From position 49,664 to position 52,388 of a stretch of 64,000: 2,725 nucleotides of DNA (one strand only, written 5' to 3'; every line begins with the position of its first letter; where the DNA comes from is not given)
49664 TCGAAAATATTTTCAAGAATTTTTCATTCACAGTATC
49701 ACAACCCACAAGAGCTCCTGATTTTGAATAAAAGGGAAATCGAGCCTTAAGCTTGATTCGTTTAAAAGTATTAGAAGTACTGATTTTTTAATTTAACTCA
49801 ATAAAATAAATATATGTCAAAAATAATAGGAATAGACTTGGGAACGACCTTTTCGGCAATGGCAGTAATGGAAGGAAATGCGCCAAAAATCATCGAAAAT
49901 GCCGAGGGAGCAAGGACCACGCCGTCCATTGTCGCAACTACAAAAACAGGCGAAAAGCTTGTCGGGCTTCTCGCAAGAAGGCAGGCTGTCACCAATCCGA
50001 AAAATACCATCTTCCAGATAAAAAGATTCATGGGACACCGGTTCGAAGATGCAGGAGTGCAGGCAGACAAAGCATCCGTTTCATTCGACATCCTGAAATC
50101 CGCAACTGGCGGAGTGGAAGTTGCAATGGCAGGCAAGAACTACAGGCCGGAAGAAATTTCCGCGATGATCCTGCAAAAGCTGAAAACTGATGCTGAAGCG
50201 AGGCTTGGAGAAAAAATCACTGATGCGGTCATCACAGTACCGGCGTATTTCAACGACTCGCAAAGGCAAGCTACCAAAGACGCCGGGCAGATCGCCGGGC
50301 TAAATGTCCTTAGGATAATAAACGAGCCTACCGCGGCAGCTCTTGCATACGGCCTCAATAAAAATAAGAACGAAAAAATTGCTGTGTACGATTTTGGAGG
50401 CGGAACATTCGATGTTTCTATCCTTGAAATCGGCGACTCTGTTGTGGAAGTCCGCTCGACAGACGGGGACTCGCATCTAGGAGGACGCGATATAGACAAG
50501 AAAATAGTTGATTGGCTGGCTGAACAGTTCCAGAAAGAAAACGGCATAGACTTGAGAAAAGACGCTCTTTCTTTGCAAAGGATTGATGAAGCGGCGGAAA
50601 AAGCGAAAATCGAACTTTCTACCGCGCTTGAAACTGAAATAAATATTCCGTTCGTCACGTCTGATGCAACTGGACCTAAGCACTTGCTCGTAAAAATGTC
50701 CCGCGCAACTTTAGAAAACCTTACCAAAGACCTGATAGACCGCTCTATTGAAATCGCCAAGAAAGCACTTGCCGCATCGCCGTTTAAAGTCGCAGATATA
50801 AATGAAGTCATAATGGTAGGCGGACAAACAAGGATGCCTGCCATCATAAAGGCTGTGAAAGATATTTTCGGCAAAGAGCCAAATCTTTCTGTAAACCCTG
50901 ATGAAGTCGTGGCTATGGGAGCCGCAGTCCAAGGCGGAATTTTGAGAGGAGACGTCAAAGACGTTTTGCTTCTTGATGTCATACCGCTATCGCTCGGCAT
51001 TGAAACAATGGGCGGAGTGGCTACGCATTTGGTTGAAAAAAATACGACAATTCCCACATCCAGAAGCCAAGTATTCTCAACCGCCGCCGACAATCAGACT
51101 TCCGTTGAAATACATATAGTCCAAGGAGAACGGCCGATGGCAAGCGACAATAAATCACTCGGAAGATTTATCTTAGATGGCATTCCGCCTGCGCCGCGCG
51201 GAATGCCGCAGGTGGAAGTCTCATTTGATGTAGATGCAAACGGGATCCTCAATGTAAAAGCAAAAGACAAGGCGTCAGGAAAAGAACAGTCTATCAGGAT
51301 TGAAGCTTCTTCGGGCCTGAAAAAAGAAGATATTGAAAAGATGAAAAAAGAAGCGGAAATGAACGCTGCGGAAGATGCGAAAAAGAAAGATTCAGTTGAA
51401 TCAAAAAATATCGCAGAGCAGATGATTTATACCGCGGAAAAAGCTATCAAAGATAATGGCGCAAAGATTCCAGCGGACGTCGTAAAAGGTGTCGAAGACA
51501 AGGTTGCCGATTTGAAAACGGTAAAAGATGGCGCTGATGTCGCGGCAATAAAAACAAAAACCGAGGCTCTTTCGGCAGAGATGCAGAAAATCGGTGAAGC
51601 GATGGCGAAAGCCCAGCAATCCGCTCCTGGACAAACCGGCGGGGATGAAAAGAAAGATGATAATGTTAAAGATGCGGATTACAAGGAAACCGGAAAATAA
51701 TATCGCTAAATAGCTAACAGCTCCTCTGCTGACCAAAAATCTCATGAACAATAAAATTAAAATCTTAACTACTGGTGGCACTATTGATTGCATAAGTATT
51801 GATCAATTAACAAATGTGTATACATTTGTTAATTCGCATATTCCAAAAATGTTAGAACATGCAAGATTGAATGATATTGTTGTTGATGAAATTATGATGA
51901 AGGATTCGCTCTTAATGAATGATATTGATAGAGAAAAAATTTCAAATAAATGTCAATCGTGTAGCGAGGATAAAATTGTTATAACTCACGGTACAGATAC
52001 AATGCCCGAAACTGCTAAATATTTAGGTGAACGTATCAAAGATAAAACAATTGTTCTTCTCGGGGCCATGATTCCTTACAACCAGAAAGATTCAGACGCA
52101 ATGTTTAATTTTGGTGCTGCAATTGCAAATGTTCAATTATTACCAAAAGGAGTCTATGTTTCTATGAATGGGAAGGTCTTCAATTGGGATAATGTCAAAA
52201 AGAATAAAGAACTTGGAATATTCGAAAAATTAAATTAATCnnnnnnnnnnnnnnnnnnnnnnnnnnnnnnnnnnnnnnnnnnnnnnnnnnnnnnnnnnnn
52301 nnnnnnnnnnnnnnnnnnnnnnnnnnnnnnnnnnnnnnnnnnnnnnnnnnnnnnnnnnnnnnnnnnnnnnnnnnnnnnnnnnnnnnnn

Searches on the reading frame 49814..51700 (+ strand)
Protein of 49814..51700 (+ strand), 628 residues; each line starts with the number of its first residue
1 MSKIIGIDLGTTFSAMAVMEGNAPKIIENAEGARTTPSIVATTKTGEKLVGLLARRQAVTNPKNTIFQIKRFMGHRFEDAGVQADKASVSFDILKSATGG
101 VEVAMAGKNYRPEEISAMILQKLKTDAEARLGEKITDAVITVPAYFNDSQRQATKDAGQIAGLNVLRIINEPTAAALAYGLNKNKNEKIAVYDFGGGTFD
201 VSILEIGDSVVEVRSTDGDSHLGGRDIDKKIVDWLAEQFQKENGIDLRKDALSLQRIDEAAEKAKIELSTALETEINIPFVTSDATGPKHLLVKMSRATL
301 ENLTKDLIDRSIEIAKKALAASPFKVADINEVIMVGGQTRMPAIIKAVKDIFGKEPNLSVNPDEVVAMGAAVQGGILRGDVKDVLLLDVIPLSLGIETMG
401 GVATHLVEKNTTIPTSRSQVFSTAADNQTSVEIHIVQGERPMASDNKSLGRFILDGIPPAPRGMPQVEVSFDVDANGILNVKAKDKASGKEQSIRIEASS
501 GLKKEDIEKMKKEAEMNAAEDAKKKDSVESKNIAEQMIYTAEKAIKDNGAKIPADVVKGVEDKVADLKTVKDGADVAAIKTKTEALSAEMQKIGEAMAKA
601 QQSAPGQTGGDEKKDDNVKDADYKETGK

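Call 26: search_protein_families(library=ncbifam, proteins=[window:49814-51700:+], max_evalue=0.00001)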
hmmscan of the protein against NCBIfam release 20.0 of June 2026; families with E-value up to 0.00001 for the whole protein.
window:49814-51700:+ (628 aa): 13 families
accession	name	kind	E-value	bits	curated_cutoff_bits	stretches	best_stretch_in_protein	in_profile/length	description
NF001413.0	PRK00290.1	equivalog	4e-288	957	648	1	1-626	1-621/625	molecular chaperone DnaK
TIGR02350.1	prok_dnaK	equivalog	1.8e-278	924.8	822.55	1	3-598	1-595/596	molecular chaperone DnaK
NF009947.0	PRK13411.1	equivalog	2.4e-253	842.1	1002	1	1-617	1-619/662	molecular chaperone DnaK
NF009946.0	PRK13410.1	equivalog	2.8e-237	789.2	1019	1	1-602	1-606/669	molecular chaperone DnaK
NF003520.0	PRK05183.1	subfamily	9.5e-180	599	620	1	4-593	21-600/621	Fe-S protein assembly chaperone HscA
TIGR01991.1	HscA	equivalog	1e-176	589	708.55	1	5-593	2-580/600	Fe-S protein assembly chaperone HscA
NF002399.0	PRK01433.1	equivalog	7.8e-123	411.1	743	1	4-593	21-573/595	Fe-S protein assembly chaperone HscA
NF008673.0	PRK11678.1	equivalog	8e-23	81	331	2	113-214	127-236/450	molecular chaperone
NF010539.0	PRK13927.1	subfamily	4.3e-13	48.9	293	1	118-371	82-323/339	rod shape-determining protein MreB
NF011660.0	PRK15080.1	equivalog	1.1e-12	47.7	182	1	117-222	76-176/277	ethanolamine utilization protein EutJ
TIGR02529.1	EutJ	subfamily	5.4e-12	45.7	152.1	1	117-222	43-143/239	ethanolamine utilization protein EutJ family protein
TIGR00904.1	mreB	subfamily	2.1e-11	43.5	365.75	1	138-370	101-322/334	MreB/Mrl family cell shape determining protein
NF010540.1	PRK13929.1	exception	2.3e-09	36.8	515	1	117-371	78-321/334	rod-share determining protein MreBH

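Call 34: find_homologous_proteins(query=window:49814-51700:+, max_evalue=1e-100)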
Query window:49814-51700:+ (628 aa): 8000 proteins with E <= 1e-100 among 8000 candidates; the best 120 are listed.
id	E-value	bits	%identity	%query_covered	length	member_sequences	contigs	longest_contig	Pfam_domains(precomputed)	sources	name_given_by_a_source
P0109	0.0e+0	1207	89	100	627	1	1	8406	PF00012.27,PF06723.20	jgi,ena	-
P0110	0.0e+0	1206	89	100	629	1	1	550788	PF00012.27,PF06723.20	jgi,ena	-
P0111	0.0e+0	1205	89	100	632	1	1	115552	PF00012.27,PF06723.20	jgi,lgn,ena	-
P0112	0.0e+0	1204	89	100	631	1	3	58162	PF00012.27,PF06723.20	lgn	-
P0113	0.0e+0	1204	89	100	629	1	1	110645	PF00012.27,PF06723.20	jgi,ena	-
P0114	0.0e+0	1204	89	100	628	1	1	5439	PF00012.27,PF06723.20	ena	-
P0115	0.0e+0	1203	89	100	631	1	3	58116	PF00012.27,PF06723.20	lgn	-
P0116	0.0e+0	1202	88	100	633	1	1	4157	PF00012.27,PF06723.20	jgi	-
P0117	0.0e+0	1202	90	100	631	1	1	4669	PF00012.27,PF06723.20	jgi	jgi:molecular chaperone DnaK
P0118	0.0e+0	1201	88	100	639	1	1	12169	PF00012.27,PF06723.20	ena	-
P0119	0.0e+0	1201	89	100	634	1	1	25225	PF00012.27,PF06723.20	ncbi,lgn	-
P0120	0.0e+0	1201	88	100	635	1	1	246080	PF00012.27,PF06723.20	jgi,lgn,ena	-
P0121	0.0e+0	1200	88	100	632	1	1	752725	PF00012.27,PF06723.20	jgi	jgi:molecular chaperone DnaK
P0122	0.0e+0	1200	88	100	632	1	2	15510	PF00012.27,PF06723.20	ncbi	-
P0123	0.0e+0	1200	89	100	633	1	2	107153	PF00012.27,PF06723.20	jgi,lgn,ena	jgi:molecular chaperone DnaK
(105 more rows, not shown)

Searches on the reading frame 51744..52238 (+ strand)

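Call 58: search_protein_families(library=pfam, proteins=[window:51744-52238:+], max_evalue=0.0001)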
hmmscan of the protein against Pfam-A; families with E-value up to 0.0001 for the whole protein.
window:51744-52238:+ (164 aa): 1 family
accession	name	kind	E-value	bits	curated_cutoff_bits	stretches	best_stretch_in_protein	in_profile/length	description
PF00710.25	Asparaginase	-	1.3e-25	90.5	22.5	1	4-155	1-162/193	Asparaginase, N-terminal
